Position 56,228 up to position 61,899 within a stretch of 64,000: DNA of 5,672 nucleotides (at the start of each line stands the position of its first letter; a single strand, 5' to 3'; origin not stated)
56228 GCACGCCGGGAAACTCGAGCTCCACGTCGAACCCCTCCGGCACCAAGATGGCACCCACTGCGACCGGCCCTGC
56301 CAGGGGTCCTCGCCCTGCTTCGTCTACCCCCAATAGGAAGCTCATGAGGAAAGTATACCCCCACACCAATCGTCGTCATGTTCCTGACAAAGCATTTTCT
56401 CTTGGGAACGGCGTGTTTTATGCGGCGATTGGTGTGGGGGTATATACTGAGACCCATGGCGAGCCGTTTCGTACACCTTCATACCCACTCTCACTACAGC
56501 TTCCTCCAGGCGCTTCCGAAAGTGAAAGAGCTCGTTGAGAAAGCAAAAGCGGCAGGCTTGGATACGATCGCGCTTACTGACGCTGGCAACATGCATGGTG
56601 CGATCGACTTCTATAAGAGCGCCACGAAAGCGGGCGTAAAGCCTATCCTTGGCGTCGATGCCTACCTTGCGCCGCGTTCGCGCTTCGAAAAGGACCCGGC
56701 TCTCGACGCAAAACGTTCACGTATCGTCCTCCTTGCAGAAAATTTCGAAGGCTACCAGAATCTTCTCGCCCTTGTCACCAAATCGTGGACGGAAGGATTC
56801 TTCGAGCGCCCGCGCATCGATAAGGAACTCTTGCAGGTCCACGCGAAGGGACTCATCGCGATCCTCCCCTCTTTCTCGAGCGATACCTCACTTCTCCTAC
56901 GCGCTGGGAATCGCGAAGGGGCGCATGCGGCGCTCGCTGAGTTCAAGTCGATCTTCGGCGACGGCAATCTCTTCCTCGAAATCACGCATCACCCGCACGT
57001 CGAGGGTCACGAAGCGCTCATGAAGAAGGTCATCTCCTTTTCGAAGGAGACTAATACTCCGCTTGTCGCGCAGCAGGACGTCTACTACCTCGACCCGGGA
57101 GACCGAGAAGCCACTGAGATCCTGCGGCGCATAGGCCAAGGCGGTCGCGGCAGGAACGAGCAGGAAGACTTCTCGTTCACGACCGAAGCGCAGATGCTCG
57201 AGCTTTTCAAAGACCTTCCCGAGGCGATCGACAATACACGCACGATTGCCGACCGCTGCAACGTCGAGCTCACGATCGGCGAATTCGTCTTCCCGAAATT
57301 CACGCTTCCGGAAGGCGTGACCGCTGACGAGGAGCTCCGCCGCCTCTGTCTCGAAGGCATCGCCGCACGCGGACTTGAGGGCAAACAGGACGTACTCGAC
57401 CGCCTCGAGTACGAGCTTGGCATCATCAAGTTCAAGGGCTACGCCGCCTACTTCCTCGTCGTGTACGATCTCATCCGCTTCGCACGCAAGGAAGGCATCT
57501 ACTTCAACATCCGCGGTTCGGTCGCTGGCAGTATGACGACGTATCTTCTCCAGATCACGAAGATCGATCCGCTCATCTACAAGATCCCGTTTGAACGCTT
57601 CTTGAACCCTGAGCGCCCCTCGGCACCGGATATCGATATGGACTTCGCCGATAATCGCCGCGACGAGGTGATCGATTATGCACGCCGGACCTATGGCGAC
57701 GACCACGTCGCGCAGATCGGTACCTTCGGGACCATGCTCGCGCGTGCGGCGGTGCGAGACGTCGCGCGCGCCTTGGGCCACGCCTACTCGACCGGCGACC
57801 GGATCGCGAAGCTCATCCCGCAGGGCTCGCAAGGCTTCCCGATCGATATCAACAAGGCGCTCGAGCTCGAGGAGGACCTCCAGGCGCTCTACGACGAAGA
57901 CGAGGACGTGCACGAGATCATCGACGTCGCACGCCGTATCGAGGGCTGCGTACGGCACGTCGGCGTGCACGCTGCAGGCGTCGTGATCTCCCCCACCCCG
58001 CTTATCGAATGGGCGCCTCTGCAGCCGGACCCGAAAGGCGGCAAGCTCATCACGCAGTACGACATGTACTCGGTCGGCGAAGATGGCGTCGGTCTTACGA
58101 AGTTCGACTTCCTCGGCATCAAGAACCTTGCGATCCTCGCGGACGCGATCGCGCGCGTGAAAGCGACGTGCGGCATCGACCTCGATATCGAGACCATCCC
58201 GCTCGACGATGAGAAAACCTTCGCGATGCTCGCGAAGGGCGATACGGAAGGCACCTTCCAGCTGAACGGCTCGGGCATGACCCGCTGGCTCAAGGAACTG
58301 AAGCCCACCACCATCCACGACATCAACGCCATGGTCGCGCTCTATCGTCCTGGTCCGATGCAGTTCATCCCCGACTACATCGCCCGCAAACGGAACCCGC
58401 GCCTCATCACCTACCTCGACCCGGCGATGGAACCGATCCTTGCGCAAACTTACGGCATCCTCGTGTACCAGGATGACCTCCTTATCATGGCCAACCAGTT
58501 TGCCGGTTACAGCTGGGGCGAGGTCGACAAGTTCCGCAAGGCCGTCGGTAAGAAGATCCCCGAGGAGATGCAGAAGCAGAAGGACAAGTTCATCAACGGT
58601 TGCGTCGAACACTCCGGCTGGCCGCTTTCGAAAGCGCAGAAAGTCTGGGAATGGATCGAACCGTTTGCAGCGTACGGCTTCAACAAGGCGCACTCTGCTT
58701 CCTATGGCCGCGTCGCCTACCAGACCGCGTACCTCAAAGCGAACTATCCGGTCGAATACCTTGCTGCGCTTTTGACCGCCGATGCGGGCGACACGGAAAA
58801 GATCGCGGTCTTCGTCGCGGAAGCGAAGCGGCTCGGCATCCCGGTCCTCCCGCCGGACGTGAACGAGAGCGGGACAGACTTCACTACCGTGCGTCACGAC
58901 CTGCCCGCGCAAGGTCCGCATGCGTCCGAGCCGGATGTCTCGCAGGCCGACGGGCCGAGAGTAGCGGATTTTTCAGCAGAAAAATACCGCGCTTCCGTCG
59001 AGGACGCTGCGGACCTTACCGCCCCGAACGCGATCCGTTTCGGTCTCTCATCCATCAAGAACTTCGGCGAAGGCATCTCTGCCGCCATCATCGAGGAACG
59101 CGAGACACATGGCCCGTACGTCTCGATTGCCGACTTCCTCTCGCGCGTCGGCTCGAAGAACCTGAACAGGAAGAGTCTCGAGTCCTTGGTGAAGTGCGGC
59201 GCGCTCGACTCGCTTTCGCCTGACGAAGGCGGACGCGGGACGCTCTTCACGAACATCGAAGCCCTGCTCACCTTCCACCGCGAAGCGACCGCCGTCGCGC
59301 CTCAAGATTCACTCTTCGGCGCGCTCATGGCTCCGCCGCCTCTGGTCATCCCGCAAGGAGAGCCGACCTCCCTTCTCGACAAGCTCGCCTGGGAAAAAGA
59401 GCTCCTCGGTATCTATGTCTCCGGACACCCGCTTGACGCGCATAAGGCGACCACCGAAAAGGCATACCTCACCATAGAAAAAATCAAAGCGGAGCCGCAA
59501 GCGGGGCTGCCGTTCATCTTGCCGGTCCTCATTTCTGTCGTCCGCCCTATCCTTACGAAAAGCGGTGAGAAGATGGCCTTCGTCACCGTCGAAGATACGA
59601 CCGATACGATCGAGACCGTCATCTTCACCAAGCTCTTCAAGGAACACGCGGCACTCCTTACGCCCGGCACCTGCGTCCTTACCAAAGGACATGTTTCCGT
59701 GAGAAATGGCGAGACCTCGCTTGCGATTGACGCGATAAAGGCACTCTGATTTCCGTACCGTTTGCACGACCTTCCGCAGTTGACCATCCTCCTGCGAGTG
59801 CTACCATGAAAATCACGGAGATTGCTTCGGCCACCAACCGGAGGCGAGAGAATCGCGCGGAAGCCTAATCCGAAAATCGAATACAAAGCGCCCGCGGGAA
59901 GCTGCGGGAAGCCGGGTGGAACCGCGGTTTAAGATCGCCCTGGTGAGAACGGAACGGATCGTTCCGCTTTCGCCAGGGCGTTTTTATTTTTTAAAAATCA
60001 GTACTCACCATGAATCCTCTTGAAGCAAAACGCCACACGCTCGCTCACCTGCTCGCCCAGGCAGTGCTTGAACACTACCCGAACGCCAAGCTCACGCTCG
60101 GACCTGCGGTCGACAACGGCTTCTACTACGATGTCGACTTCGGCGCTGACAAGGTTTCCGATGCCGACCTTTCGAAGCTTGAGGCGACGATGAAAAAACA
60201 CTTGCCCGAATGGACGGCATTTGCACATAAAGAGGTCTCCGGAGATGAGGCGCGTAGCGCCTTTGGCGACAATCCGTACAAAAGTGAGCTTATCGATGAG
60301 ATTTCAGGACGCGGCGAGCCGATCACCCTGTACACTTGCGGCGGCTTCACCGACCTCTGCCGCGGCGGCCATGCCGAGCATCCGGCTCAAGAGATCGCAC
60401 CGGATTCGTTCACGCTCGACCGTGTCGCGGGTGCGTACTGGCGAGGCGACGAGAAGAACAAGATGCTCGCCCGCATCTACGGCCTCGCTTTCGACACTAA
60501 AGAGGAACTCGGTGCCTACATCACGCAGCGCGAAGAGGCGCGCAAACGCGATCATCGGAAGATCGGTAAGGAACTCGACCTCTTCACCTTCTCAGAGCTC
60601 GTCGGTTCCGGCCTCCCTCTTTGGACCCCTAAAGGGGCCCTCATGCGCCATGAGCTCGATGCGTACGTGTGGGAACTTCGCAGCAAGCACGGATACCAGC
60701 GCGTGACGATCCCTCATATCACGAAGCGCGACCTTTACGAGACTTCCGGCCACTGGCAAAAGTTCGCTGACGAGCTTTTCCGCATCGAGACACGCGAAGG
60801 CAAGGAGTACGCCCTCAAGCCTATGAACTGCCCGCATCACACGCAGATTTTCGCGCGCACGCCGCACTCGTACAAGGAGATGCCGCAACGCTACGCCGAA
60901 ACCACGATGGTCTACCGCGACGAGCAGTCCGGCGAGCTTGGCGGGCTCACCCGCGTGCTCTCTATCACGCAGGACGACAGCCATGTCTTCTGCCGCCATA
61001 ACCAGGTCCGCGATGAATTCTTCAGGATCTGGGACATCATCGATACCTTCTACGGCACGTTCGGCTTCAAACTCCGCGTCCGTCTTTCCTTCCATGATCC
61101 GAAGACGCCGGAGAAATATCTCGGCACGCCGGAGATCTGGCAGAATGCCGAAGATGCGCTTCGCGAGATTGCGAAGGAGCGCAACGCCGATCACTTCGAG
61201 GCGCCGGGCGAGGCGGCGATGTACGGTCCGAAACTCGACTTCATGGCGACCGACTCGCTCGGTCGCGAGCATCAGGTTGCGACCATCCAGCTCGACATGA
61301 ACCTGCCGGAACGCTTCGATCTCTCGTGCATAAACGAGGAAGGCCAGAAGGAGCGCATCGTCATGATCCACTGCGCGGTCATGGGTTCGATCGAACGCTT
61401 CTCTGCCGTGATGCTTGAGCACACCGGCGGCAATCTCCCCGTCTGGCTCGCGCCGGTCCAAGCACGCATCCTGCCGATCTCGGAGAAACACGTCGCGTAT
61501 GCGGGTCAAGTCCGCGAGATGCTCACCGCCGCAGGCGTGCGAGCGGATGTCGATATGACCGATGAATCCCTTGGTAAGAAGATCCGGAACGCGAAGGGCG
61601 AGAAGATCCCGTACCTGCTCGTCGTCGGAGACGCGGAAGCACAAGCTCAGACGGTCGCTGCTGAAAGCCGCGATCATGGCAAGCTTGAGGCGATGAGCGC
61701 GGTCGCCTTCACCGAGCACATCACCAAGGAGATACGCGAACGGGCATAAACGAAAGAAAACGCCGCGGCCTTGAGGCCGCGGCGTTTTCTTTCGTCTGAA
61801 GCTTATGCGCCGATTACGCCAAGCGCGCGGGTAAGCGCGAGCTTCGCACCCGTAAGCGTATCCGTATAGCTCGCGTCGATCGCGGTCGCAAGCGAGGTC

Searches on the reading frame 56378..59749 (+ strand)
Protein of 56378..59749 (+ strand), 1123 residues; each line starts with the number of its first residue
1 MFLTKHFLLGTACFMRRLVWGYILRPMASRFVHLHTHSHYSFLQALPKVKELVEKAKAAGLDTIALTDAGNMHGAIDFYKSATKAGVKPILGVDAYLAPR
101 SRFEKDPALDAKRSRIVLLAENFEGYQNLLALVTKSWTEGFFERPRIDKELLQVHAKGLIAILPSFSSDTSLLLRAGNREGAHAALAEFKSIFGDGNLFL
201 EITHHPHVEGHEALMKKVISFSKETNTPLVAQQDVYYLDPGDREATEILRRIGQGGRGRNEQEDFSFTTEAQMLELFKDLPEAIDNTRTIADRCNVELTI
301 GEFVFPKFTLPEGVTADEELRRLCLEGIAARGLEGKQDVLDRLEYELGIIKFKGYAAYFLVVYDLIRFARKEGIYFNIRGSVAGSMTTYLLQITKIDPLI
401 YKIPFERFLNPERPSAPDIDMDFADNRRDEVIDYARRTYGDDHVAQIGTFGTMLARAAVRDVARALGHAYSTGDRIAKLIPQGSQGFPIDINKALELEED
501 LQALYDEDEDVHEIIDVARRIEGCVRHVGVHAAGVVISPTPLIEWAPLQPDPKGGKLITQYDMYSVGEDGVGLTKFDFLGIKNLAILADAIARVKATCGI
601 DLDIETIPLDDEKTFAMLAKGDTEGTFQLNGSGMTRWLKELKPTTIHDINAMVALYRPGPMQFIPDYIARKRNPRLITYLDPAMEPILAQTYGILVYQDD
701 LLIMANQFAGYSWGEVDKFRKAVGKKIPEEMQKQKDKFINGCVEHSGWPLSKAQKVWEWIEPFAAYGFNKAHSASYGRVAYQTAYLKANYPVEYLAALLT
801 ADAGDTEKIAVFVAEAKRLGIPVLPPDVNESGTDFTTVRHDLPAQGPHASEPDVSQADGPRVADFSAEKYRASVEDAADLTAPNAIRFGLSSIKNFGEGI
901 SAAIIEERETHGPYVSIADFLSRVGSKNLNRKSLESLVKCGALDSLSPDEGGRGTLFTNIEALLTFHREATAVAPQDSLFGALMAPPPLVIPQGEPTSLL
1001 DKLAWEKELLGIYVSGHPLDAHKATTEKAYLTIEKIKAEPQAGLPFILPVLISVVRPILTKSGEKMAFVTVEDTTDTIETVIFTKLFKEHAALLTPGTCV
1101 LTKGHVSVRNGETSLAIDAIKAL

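Call 101: search_protein_families(library=pfam, proteins=[window:56378-59749:+], max_evalue=0.0001)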
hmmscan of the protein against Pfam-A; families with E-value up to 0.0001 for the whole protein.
window:56378-59749:+ (1123 aa): 5 families
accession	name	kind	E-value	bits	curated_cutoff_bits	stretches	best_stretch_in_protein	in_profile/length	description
PF07733.18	DNA_pol3_alpha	-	3e-87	293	23.9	1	319-580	2-260/260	Bacterial DNA polymerase III alpha NTPase domain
PF17657.6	DNA_pol3_finger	-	1.6e-52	177.7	22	1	583-745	1-165/166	Bacterial DNA polymerase III alpha subunit finger domain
PF02811.25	PHP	-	3.1e-45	154.9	26.4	1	33-205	1-164/164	PHP domain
PF14579.12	HHH_6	-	1.3e-24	86.7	25.6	1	820-949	1-86/90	Helix-hairpin-helix motif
PF01336.31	tRNA_anti-codon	-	1.5e-09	38.1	27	1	1056-1121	11-73/75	OB-fold nucleic acid binding domain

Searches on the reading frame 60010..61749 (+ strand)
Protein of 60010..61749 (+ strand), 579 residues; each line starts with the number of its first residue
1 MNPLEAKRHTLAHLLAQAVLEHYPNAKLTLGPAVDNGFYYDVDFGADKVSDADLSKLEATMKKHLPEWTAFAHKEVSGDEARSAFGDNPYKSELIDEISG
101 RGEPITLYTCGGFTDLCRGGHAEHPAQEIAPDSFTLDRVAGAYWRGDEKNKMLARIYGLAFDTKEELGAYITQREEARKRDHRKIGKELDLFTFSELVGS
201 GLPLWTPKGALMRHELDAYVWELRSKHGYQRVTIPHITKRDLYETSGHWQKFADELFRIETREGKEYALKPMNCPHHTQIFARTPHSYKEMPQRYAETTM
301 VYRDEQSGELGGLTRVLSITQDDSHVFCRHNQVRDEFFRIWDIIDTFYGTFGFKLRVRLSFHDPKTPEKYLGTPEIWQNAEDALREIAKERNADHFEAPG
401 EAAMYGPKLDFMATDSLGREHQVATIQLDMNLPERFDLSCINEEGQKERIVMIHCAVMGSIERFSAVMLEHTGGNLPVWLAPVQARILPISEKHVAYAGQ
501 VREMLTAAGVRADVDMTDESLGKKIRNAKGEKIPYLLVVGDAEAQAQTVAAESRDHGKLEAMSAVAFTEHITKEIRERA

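Call 101: search_protein_families(library=pfam, proteins=[window:60010-61749:+], max_evalue=0.0001)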
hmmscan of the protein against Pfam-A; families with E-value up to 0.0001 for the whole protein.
window:60010-61749:+ (579 aa): 3 families
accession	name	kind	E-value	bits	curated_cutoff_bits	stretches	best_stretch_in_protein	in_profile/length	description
PF00587.30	tRNA-synt_2b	-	1.2e-43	149.7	29.3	1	257-471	1-178/179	tRNA synthetase class II core domain (G, H, P, S and T)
PF03129.25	HGTP_anticodon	-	1.9e-19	70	21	1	484-572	1-92/94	Anticodon binding domain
PF07973.19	tRNA_SAD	-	4e-05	23.9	24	0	105-157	1-44/44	Threonyl and Alanyl tRNA synthetase second additional domain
